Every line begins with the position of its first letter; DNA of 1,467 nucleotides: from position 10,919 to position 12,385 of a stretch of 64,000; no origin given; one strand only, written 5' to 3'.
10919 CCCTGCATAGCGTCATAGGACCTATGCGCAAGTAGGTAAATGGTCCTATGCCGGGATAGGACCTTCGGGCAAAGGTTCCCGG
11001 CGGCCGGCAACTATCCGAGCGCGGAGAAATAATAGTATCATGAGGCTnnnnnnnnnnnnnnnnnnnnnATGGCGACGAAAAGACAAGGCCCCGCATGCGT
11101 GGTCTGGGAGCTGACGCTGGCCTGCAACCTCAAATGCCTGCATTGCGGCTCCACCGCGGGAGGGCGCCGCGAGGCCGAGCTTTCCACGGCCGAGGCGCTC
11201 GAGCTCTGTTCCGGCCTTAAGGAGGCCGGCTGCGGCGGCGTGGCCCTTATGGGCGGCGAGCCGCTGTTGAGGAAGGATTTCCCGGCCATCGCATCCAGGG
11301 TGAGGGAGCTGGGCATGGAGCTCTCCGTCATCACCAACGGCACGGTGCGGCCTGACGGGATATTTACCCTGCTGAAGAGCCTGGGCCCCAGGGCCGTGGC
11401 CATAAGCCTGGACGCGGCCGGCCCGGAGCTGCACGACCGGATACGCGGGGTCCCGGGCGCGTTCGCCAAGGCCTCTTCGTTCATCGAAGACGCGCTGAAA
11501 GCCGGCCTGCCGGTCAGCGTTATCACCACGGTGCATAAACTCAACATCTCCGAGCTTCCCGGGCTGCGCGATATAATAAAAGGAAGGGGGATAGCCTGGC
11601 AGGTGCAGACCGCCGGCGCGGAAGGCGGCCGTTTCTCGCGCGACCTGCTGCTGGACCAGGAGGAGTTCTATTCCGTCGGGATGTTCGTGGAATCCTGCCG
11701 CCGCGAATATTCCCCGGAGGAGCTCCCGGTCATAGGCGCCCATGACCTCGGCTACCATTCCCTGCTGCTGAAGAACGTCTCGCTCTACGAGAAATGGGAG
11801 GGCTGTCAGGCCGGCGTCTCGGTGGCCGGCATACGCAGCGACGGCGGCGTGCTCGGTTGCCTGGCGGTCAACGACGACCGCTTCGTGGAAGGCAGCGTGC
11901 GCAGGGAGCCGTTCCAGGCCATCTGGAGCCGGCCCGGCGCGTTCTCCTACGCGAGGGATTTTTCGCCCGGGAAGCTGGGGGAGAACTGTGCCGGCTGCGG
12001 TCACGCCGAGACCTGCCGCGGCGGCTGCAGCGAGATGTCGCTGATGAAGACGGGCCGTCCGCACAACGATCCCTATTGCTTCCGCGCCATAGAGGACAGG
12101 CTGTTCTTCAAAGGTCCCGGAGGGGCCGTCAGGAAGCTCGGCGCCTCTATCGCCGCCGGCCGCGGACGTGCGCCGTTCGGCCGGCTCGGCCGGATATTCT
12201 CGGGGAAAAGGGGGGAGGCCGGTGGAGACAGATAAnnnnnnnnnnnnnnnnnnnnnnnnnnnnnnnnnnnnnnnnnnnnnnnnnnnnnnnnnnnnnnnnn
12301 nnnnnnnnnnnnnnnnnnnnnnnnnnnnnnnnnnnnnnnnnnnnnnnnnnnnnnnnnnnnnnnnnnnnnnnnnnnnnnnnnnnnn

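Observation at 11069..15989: Radical SAM/SPASM - methyltransferase - small lipoprotein - secreted protein - DUF799-like lipoprotein operon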

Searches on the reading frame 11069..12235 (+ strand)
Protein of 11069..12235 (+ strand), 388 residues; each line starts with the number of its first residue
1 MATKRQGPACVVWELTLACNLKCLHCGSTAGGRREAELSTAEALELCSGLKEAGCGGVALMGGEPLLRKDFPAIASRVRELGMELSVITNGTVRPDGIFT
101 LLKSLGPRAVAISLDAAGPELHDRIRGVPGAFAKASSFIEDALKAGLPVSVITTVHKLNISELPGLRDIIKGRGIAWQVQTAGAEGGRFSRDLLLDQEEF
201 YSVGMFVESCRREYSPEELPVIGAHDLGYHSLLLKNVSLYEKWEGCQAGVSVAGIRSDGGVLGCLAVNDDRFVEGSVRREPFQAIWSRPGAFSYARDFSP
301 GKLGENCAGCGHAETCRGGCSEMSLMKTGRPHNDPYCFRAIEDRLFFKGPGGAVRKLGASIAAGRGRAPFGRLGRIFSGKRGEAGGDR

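Call 3: search_protein_families(library=pfam, proteins=[window:11069-12235:+], max_evalue=0.01)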
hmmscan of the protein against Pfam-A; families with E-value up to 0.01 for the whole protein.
window:11069-12235:+ (388 aa): 3 families
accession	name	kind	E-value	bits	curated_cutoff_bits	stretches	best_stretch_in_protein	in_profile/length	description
PF04055.27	Radical_SAM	-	1.7e-24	87.3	29.5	1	14-165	2-161/166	Radical SAM superfamily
PF13186.11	SPASM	-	4.4e-06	27.3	21.5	1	246-310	1-66/67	Iron-sulfur cluster-binding domain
PF13353.11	Fer4_12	-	0.0011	19.7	22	1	8-83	6-82/137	4Fe-4S single cluster domain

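Call 4: search_protein_families(library=ncbifam, proteins=[window:11069-12235:+], max_evalue=0.01)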
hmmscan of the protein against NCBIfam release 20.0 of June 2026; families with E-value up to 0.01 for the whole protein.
window:11069-12235:+ (388 aa): 66 families (the best 25 are shown)
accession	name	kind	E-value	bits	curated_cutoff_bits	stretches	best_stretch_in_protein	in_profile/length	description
TIGR03913.1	rad_SAM_trio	equivalog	2.1e-57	194.6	591.75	1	4-339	14-354/477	GDL motif peptide-associated radical SAM/SPASM maturase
TIGR04103.1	rSAM_nif11_3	equivalog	4.2e-49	167.3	725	1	11-341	7-347/412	nif11-class peptide radical SAM maturase 3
TIGR04545.1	rSAM_ahbD_hemeb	equivalog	1.9e-38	132.8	500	2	11-174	2-166/339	heme b synthase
TIGR04053.2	TIGR04053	equivalog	6.4e-37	127.7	395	1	6-206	5-209/366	TIGR04053 family radical SAM/SPASM domain-containing protein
TIGR03962.1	mycofact_rSAM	equivalog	3.1e-36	125.3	265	2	6-179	9-182/339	mycofactocin radical SAM maturase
TIGR04051.1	rSAM_NirJ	equivalog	5e-35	121.1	515.45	2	10-175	3-168/354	heme d1 biosynthesis radical SAM protein NirJ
TIGR04133.1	rSAM_w_lipo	hypoth_equivalog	2.2e-34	119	425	1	11-320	26-331/350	TIGR04133 family radical SAM/SPASM protein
TIGR04546.1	rSAM_ahbC_deAc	equivalog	6.9e-34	117.3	650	1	10-338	40-384/390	12,18-didecarboxysiroheme deacetylase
TIGR04347.1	pseudo_SAM_Halo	equivalog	9.9e-34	117.2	525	2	4-175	34-204/390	TIGR04347 family pseudo-SAM/SPASM protein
TIGR04055.1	rSAM_NirJ2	equivalog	1.1e-33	117.2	500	2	11-169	2-160/326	putative heme d1 biosynthesis radical SAM protein NirJ2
NF050035.1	rSAM_WgK_link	exception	4.2e-29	101.7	650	2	6-203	6-205/367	radical SAM/SPASM peptide maturase WgkB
TIGR04250.1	SCM_rSAM_ScmE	equivalog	7.7e-28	97.4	400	1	8-166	2-161/358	SynChlorMet cassette radical SAM/SPASM protein ScmE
TIGR04303.1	GeoRSP_rSAM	equivalog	4.2e-27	95.6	400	1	7-338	3-325/325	GeoRSP system radical SAM/SPASM protein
TIGR04054.1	rSAM_NirJ1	equivalog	8.8e-27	93.7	650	1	3-175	31-202/387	putative heme d1 biosynthesis radical SAM protein NirJ1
TIGR02109.1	PQQ_syn_pqqE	equivalog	1.2e-26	93.5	381.35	1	7-340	5-333/358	pyrroloquinoline quinone biosynthesis protein PqqE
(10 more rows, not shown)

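Call 9: find_homologous_proteins(query=window:11069-12235:+, max_evalue=1e-10)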
Query window:11069-12235:+ (388 aa): 1107 proteins with E <= 1e-10 among 8000 candidates; the best 120 are listed.
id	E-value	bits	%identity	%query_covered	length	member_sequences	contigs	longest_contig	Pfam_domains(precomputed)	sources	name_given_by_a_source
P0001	2.3e-252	855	100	97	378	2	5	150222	PF13186.12,PF04055.28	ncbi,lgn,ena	-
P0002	4.0e-223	759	87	100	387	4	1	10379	PF13186.12,PF04055.28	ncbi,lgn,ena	-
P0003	3.1e-186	637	75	97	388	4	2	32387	PF13186.12,PF04055.28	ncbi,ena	-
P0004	9.1e-186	636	74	99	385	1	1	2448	PF13186.12,PF04055.28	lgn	-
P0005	5.8e-185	633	74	97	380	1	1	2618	PF13186.12,PF04055.28,PF13353.12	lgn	-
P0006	3.2e-182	624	73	99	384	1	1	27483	PF13186.12,PF04055.28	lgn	-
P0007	6.9e-182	623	73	98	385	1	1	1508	PF13186.12,PF04055.28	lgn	-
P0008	5.8e-181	620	74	96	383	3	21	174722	PF04055.28,PF13353.12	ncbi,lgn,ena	-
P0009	2.8e-179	615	71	99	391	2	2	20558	PF13186.12,PF04055.28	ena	-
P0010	4.2e-179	614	72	99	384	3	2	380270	PF13186.12,PF04055.28,PF13353.12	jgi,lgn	jgi:radical SAM protein with 4Fe4S-binding SPASM domain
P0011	9.9e-179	613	72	96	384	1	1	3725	PF13186.12,PF04055.28,PF13353.12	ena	-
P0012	6.1e-178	610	73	96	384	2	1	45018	PF13186.12,PF04055.28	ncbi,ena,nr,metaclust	ncbi:MAG: radical SAM protein [Elusimicrobia bacterium GWC2_61_19]|nr:MAG: radical SAM protein [Elus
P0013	6.2e-178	610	72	97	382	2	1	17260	PF13186.12,PF04055.28,PF13353.12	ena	-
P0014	6.4e-178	610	72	99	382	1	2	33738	PF13186.12,PF04055.28,PF13353.12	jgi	jgi:radical SAM protein with 4Fe4S-binding SPASM domain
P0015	1.4e-177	609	74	96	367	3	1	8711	PF13186.12,PF04055.28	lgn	-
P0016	1.6e-177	609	75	96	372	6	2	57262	PF13186.12,PF04055.28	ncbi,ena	-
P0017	2.9e-177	608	71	99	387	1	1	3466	PF13186.12,PF04055.28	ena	-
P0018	1.3e-176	606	71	96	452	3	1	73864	PF13186.12,PF04055.28,PF13353.12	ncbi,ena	-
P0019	3.3e-176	604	72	98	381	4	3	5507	PF13186.12,PF04055.28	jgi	jgi:radical SAM protein with 4Fe4S-binding SPASM domain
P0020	3.7e-176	604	69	98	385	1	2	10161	PF13186.12,PF04055.28,PF13353.12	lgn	-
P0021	4.3e-176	604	71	96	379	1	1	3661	PF13186.12,PF04055.28,PF13353.12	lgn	-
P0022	4.7e-176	604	73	97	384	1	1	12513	PF13186.12,PF04055.28,PF13353.12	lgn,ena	-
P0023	5.4e-176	604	71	98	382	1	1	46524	PF13186.12,PF04055.28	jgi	jgi:radical SAM protein with 4Fe4S-binding SPASM domain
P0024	6.4e-176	604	71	98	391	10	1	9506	PF13186.12,PF04055.28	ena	-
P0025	7.8e-176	603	71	96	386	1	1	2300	PF13186.12,PF04055.28,PF13353.12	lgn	-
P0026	9.4e-176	603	74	96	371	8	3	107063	PF13186.12,PF04055.28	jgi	-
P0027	9.3e-175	600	71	97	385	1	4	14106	PF13186.12,PF04055.28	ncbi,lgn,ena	-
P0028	1.0e-174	600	70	96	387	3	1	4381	PF13186.12,PF04055.28,PF13353.12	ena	-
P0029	1.9e-174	599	69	98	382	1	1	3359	PF13186.12,PF04055.28,PF13353.12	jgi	jgi:radical SAM protein with 4Fe4S-binding SPASM domain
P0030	2.4e-174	598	70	98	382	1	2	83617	PF13186.12,PF04055.28,PF13353.12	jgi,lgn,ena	-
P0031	2.7e-174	598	74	96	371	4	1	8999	PF13186.12,PF04055.28,PF13353.12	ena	-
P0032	2.7e-174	598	71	96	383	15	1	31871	PF13186.12,PF04055.28,PF13353.12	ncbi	-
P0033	5.0e-174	597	70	96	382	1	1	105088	PF13186.12,PF04055.28,PF13353.12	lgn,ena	-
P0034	5.4e-174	597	68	99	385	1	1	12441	PF13186.12,PF04055.28,PF13353.12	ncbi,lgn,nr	ncbi:MAG: radical SAM protein [Elusimicrobiota bacterium]|nr:radical SAM protein [Elusimicrobiota ba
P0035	3.0e-173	595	71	96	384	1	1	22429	PF13186.12,PF04055.28,PF13353.12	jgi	-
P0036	4.2e-173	594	69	98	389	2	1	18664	PF13186.12,PF04055.28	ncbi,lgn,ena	-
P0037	9.8e-173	593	76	89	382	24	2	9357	PF13186.12,PF04055.28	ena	-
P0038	1.4e-172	592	70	96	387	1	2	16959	PF13186.12,PF04055.28,PF13353.12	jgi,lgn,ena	-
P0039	1.6e-172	592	69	97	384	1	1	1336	PF13186.12,PF04055.28,PF13353.12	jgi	-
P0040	3.2e-172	591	71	98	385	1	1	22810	PF13186.12,PF04055.28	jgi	jgi:radical SAM protein with 4Fe4S-binding SPASM domain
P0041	5.8e-172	590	71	90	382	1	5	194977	PF13186.12,PF04055.28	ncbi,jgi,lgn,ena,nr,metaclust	ncbi:MAG TPA: radical SAM/SPASM domain-containing protein [Elusimicrobia bacterium]|nr:MAG: radical 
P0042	8.3e-171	587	71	98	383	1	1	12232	PF13186.12,PF04055.28,PF13353.12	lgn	-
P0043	1.8e-168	579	68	96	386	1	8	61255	PF13186.12,PF04055.28,PF13353.12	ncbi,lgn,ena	-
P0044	3.3e-168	578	70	96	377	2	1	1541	PF13186.12,PF04055.28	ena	-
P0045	6.2e-168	577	69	98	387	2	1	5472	PF13186.12,PF04055.28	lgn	-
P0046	9.7e-168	577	70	97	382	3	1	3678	PF13186.12,PF04055.28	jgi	-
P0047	2.1e-166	572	67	98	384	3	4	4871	PF13186.12,PF04055.28,PF13353.12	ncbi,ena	-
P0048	8.9e-165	567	66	98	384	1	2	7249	PF13186.12,PF04055.28,PF13353.12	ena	-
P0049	9.6e-164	563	66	98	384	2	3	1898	PF13186.12,PF04055.28,PF13353.12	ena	-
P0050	1.4e-161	556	66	96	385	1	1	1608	PF13186.12,PF04055.28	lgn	-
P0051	5.5e-161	554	70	91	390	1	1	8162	PF13186.12,PF04055.28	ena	-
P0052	3.0e-159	549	64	98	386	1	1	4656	PF13186.12,PF04055.28,PF13353.12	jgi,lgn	jgi:radical SAM protein with 4Fe4S-binding SPASM domain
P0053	2.8e-158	545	67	97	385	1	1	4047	PF13186.12,PF04055.28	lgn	-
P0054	3.1e-158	545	64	98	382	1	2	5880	PF13186.12,PF04055.28,PF13353.12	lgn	-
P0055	3.2e-158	545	65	98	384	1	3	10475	PF13186.12,PF04055.28,PF13353.12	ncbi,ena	-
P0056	4.8e-158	545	72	90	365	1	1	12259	PF13186.12,PF04055.28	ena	-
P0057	2.5e-157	542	65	96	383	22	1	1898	PF13186.12,PF04055.28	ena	-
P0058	2.8e-157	542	65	96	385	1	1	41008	PF13186.12,PF04055.28,PF13353.12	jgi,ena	-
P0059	6.3e-156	538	66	97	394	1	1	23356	PF13186.12,PF04055.28,PF13353.12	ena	-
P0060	1.7e-155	536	66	95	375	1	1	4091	PF13186.12,PF04055.28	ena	-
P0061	4.1e-154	532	66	96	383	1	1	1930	PF13186.12,PF04055.28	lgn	-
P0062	9.1e-154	531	66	95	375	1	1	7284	PF13186.12,PF04055.28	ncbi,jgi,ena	-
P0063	3.6e-153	529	62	96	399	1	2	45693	PF13186.12,PF04055.28,PF13353.12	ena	-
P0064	2.4e-151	523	62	96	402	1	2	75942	PF13186.12,PF04055.28,PF13353.12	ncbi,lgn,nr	ncbi:MAG: radical SAM protein [Elusimicrobia bacterium]|nr:radical SAM protein [Elusimicrobiota bact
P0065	4.3e-151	522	61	96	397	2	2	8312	PF13186.12,PF04055.28,PF13353.12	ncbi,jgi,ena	-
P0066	3.5e-148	512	60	96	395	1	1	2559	PF13186.12,PF04055.28,PF13353.12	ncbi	-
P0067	6.0e-148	511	64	87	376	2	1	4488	PF04055.28,PF13353.12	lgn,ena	-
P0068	2.0e-147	510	64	94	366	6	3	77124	PF13186.12,PF04055.28,PF13353.12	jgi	-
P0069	2.4e-147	509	60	96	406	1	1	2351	PF13186.12,PF04055.28,PF13353.12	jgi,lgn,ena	-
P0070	2.9e-147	509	61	95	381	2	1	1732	PF13186.12,PF04055.28,PF13353.12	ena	-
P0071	3.9e-147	509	59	96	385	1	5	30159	PF13186.12,PF04055.28,PF13353.12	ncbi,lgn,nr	ncbi:MAG: radical SAM protein [Elusimicrobia bacterium]|nr:radical SAM protein [Elusimicrobiota bact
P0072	1.1e-145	504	57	98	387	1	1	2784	PF13186.12,PF04055.28,PF13353.12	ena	-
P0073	3.3e-145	502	61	96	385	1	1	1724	PF13186.12,PF04055.28,PF13353.12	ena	-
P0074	7.7e-145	501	61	96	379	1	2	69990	PF13186.12,PF04055.28,PF13353.12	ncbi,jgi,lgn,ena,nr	ncbi:MAG TPA: radical SAM/SPASM domain-containing protein [Elusimicrobia bacterium]|nr:radical SAM/S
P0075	1.6e-143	497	57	96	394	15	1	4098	PF13186.12,PF04055.28,PF13353.12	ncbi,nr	ncbi:MAG: radical SAM protein [Elusimicrobiales bacterium]|nr:radical SAM protein [Elusimicrobiales 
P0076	5.3e-143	495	59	95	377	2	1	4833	PF13186.12,PF04055.28,PF13353.12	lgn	-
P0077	1.7e-142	493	60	96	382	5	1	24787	PF13186.12,PF04055.28,PF13353.12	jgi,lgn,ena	-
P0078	4.0e-142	492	59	97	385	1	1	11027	PF13186.12,PF04055.28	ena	-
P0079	7.1e-142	491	57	97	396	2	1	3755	PF13186.12,PF04055.28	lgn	-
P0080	9.2e-141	488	63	87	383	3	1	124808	PF13186.12,PF04055.28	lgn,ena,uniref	uniref:Radical SAM protein n=1 Tax=Geobacter metallireducens TaxID=28232 RepID=A0A831XMH5_GEOME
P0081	6.7e-140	485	62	87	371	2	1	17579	PF04055.28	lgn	-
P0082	1.1e-139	484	58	97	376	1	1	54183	PF13186.12,PF04055.28,PF13353.12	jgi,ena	-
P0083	1.4e-139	484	62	89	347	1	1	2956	PF13186.12,PF04055.28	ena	-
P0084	2.3e-139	483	58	96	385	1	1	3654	PF13186.12,PF04055.28,PF13353.12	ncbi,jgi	jgi:radical SAM protein with 4Fe4S-binding SPASM domain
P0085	2.7e-139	483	62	87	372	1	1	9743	PF13186.12,PF04055.28,PF13353.12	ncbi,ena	-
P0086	5.0e-139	482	62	87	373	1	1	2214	PF04055.28,PF13353.12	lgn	-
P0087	5.9e-139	482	62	87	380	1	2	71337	PF04055.28,PF13353.12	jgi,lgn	jgi:radical SAM protein with 4Fe4S-binding SPASM domain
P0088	2.3e-138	480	61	89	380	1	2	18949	PF13186.12,PF04055.28,PF13353.12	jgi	-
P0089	2.8e-138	480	60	93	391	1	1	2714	PF04055.28,PF13353.12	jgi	jgi:radical SAM protein with 4Fe4S-binding SPASM domain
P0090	3.6e-138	479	59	92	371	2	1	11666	PF13186.12,PF04055.28,PF13353.12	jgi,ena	-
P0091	8.8e-138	478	60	89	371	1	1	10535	PF13186.12,PF04055.28,PF13353.12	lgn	-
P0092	9.9e-138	478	61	86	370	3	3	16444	PF04055.28,PF13353.12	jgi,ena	-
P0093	1.3e-137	477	58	96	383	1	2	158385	PF13186.12,PF04055.28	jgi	-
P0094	1.3e-137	477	59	96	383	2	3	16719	PF13186.12,PF04055.28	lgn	-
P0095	1.4e-137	477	59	95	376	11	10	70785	PF13186.12,PF04055.28,PF13353.12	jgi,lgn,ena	-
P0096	1.5e-137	477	58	95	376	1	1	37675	PF13186.12,PF04055.28,PF13353.12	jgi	jgi:radical SAM protein with 4Fe4S-binding SPASM domain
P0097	1.6e-137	477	62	88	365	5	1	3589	PF13186.12,PF04055.28,PF13353.12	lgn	-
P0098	2.8e-137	476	62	87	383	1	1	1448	PF13186.12,PF04055.28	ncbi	-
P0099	4.6e-137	476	59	93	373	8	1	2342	PF13186.12,PF04055.28,PF13353.12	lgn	-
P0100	4.9e-137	475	58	97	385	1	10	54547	PF13186.12,PF04055.28,PF13353.12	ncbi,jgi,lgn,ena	-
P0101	5.4e-137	475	61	87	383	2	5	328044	PF13186.12,PF04055.28,PF13353.12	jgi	jgi:radical SAM protein with 4Fe4S-binding SPASM domain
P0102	1.1e-136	474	61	87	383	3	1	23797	PF13186.12,PF04055.28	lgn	-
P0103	1.2e-136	474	58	95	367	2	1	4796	PF13186.12,PF04055.28,PF13353.12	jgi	-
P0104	1.3e-136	474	56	97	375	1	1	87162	PF13186.12,PF04055.28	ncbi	-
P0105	1.4e-136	474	56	95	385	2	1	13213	PF13186.12,PF04055.28,PF13353.12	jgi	jgi:radical SAM protein with 4Fe4S-binding SPASM domain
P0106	1.8e-136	474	60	87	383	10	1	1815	PF13186.12,PF04055.28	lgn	-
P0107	2.5e-136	473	60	88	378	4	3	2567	PF04055.28,PF13353.12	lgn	-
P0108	5.2e-136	472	61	87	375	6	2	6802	PF04055.28,PF13353.12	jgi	-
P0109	1.0e-135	471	61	87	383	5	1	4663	PF13186.12,PF04055.28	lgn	-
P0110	1.2e-135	471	61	87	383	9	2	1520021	PF13186.12,PF04055.28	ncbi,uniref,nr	ncbi:radical SAM protein [Geobacter hydrogenophilus]|uniref:Radical SAM core domain-containing prote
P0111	1.7e-135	470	61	87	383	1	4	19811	PF13186.12,PF04055.28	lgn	-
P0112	2.2e-135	470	57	95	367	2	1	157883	PF13186.12,PF04055.28,PF13353.12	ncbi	-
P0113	2.6e-135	470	58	98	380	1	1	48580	PF13186.12,PF04055.28,PF13353.12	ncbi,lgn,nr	ncbi:MAG: radical SAM protein [Elusimicrobiaceae bacterium]|nr:radical SAM protein [Elusimicrobiacea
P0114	3.2e-135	470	57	95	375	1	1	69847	PF13186.12,PF04055.28,PF13353.12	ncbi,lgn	ncbi:MAG: radical SAM protein [Elusimicrobiota bacterium]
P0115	4.2e-135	469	61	87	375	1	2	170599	PF04055.28,PF13353.12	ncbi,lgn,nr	ncbi:MAG: radical SAM protein [Deltaproteobacteria bacterium]|nr:radical SAM protein [Deltaproteobac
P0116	1.2e-134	468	59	96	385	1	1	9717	PF13186.12,PF04055.28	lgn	-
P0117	1.2e-134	468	60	87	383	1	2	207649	PF13186.12,PF04055.28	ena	-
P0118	3.2e-134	466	56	97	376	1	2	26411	PF13186.12,PF04055.28,PF13353.12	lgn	-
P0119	7.3e-134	465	59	89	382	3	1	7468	PF13186.12,PF04055.28,PF13353.12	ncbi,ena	-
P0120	1.1e-133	464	59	91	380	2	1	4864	PF13186.12,PF04055.28,PF13353.12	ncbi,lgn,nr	ncbi:MAG: radical SAM protein [Deltaproteobacteria bacterium]|nr:radical SAM protein [Deltaproteobac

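Call 10: find_encoding_contigs(protein=P0110, flank=8000, max_places=3)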
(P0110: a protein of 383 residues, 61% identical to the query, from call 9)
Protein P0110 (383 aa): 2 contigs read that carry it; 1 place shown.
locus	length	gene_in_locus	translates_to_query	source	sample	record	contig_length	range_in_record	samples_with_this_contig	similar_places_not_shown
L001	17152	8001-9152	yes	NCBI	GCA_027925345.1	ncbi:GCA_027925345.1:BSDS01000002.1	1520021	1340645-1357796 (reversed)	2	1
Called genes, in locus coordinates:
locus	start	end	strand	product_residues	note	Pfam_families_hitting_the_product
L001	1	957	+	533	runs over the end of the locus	PF28550:DUF8436, PF00890:FAD_binding_2 (faint), PF03486:HI0933_like (faint), PF07992:Pyr_redox_2 (weak), PF01266:DAO (weak), PF21688:FAD-depend_C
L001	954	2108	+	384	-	PF01336:tRNA_anti-codon (weak), PF01966:HD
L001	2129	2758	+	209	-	PF00753:Lactamase_B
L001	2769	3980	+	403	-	PF02441:Flavoprotein, PF04127:DFP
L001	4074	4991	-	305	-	PF00882:Zn_dep_PLPC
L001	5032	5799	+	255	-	PF03167:UDG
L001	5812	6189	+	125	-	-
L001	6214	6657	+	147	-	PF14539:DUF4442, PF03061:4HBT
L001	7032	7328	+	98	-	-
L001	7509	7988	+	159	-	PF00014:Kunitz_BPTI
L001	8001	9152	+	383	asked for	PF04055:Radical_SAM, PF13186:SPASM (weak)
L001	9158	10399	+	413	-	PF08241:Methyltransf_11 (weak), PF13489:Methyltransf_23 (weak)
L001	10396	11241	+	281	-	-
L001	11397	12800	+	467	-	-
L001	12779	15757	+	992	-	PF12796:Ank_2 (weak), PF13637:Ank_4 (faint), PF00023:Ank (faint), PF00595:PDZ, PF13180:PDZ_2, PF17820:PDZ_6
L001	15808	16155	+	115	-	-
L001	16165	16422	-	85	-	-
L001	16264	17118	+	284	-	PF00149:Metallophos, PF12850:Metallophos_2 (weak)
